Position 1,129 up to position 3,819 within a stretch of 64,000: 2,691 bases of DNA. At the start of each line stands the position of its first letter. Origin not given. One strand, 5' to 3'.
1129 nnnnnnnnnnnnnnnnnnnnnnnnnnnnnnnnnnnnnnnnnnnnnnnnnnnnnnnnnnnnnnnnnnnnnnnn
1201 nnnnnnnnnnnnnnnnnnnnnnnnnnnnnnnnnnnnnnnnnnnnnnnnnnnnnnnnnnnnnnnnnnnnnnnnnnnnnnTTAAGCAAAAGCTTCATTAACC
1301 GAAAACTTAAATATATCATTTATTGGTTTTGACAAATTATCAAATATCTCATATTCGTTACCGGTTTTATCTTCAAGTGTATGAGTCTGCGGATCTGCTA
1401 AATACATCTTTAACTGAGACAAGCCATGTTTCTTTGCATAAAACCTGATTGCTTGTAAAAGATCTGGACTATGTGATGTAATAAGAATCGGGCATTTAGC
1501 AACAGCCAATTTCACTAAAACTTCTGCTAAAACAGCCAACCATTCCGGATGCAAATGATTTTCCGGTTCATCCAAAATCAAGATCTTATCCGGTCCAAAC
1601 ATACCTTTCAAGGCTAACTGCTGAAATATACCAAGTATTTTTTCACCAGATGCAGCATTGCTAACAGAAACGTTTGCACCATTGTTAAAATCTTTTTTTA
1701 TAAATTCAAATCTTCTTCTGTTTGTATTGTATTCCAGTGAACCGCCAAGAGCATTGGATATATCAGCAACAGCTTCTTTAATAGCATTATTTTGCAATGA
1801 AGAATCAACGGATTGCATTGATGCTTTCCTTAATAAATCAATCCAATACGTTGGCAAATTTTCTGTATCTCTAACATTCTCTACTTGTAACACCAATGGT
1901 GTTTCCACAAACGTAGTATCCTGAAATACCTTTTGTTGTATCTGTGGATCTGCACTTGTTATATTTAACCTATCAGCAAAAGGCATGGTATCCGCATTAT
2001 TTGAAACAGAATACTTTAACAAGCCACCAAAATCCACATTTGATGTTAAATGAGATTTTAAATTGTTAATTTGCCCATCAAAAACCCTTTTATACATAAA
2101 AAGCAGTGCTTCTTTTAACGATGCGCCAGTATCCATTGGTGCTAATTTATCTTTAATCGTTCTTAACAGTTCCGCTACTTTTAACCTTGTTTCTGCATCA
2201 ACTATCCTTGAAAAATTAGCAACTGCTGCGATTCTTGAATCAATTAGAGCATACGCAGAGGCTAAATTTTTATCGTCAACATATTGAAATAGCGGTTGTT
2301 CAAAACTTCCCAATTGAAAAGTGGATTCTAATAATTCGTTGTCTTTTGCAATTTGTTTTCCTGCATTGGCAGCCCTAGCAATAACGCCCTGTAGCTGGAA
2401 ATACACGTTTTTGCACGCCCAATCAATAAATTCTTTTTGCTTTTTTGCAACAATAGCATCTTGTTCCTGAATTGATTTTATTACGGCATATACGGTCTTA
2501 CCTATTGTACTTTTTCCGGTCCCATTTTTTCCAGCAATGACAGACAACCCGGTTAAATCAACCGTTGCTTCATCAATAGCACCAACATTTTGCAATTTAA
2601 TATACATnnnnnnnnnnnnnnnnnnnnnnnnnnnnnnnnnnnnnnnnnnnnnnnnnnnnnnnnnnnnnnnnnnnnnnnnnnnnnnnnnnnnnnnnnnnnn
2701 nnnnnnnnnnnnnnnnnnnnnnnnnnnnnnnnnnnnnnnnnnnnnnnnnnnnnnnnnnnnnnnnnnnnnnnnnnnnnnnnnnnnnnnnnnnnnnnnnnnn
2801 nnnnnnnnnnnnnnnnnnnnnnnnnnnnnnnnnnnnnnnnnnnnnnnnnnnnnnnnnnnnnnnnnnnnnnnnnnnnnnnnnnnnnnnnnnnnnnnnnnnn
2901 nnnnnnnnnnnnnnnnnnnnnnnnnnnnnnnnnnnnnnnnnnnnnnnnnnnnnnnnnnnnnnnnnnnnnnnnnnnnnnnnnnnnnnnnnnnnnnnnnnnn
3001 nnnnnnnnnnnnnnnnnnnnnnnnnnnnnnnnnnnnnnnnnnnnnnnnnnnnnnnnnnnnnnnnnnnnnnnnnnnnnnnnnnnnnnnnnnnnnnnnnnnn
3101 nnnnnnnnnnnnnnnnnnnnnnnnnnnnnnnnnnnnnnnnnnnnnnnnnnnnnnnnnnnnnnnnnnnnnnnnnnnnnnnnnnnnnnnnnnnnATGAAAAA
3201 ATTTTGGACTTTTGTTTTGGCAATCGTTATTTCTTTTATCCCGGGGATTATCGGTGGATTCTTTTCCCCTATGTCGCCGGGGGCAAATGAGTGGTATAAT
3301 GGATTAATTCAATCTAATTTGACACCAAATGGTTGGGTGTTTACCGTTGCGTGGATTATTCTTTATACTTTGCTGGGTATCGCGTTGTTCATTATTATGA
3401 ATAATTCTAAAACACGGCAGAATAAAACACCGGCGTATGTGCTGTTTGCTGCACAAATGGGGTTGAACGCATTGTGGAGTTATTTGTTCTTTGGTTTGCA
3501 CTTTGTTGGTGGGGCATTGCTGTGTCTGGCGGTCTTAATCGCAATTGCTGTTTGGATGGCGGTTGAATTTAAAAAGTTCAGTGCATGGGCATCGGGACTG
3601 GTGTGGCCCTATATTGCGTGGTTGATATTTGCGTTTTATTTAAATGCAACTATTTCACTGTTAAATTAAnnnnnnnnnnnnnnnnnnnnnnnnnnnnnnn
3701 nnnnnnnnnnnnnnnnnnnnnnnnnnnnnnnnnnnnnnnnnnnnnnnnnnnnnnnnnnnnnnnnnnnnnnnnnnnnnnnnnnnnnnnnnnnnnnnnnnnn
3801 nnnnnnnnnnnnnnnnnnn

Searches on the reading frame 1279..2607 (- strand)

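Call 69: search_protein_families(library=pfam, proteins=[window:1279-2607:-], max_evalue=0.001)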
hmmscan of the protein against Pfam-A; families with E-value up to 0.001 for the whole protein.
window:1279-2607:- (442 aa): 3 families
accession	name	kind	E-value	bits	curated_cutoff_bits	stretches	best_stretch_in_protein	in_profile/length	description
PF13304.12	AAA_21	-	7.3e-16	59.5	27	1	262-384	220-303/304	AAA domain, putative AbiEii toxin, Type IV TA system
PF13175.12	AAA_15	-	2.8e-15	57.2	32.1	1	3-383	6-373/374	AAA ATPase domain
PF13476.12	AAA_23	-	4.3e-05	24.7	27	1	3-35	2-35/201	AAA domain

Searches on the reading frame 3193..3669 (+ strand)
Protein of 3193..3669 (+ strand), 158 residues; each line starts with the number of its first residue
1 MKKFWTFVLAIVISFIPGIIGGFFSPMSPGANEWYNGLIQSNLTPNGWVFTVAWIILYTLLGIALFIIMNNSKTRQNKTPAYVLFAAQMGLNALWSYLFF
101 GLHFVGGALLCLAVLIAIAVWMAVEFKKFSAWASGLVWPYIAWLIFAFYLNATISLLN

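Call 69: search_protein_families(library=pfam, proteins=[window:3193-3669:+], max_evalue=0.001)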
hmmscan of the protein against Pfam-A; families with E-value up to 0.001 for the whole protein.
window:3193-3669:+ (158 aa): 1 family
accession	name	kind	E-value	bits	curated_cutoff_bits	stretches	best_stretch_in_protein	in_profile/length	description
PF03073.20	TspO_MBR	-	9e-35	120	24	1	11-154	2-143/145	TspO/MBR family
